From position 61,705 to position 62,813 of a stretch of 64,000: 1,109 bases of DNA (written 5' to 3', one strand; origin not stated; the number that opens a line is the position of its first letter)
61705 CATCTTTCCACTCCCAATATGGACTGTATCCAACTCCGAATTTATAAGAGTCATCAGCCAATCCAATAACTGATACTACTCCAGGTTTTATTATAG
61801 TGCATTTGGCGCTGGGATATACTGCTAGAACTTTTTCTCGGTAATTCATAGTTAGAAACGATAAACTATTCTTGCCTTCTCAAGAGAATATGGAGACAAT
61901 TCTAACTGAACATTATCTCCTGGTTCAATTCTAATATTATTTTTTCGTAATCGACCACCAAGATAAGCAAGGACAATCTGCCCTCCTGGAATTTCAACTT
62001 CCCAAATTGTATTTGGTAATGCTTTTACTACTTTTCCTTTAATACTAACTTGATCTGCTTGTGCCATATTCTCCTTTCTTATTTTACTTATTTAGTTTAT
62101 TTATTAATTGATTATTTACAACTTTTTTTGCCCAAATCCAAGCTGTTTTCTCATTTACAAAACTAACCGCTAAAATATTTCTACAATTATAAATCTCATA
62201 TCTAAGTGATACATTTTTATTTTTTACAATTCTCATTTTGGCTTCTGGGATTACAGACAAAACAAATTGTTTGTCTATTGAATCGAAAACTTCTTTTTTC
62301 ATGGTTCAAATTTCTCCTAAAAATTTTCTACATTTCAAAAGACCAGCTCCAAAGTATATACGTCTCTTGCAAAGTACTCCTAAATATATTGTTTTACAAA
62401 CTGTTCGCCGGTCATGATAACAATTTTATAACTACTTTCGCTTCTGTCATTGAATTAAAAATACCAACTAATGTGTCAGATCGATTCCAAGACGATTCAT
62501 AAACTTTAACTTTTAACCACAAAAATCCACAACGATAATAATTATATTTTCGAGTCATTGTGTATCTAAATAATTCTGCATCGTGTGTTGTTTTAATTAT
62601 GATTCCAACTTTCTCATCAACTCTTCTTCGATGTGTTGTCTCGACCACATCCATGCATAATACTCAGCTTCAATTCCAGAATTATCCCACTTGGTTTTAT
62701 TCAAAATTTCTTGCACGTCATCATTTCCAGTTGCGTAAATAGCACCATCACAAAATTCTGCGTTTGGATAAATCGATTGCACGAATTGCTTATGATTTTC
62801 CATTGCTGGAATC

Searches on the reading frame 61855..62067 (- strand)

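Call 80: search_protein_families(library=pfam, max_evalue=0.01, proteins=[window:61855-62067:-])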
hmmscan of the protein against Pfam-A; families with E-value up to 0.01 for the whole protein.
window:61855-62067:- (71 aa): 2 families
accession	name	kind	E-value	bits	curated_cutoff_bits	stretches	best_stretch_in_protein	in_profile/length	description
PF01176.25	eIF-1a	-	5.5e-20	71.2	30.2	1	9-70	3-64/64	Translation initiation factor 1A / IF-1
PF16745.11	RsgA_N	-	0.0015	18.7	27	1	10-57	1-46/54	RsgA N-terminal domain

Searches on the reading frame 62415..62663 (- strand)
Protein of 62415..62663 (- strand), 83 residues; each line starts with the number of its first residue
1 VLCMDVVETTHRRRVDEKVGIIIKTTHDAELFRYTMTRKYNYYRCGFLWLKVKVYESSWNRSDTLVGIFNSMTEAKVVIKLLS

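Call 80: search_protein_families(library=pfam, max_evalue=0.01, proteins=[window:62415-62663:-])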
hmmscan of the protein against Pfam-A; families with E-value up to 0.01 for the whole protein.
window:62415-62663:- (83 aa): 1 family
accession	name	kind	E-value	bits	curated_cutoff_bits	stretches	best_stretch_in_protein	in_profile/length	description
PF06563.17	DUF1125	-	0.0083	17.1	28.3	0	16-56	11-51/66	Protein of unknown function (DUF1125)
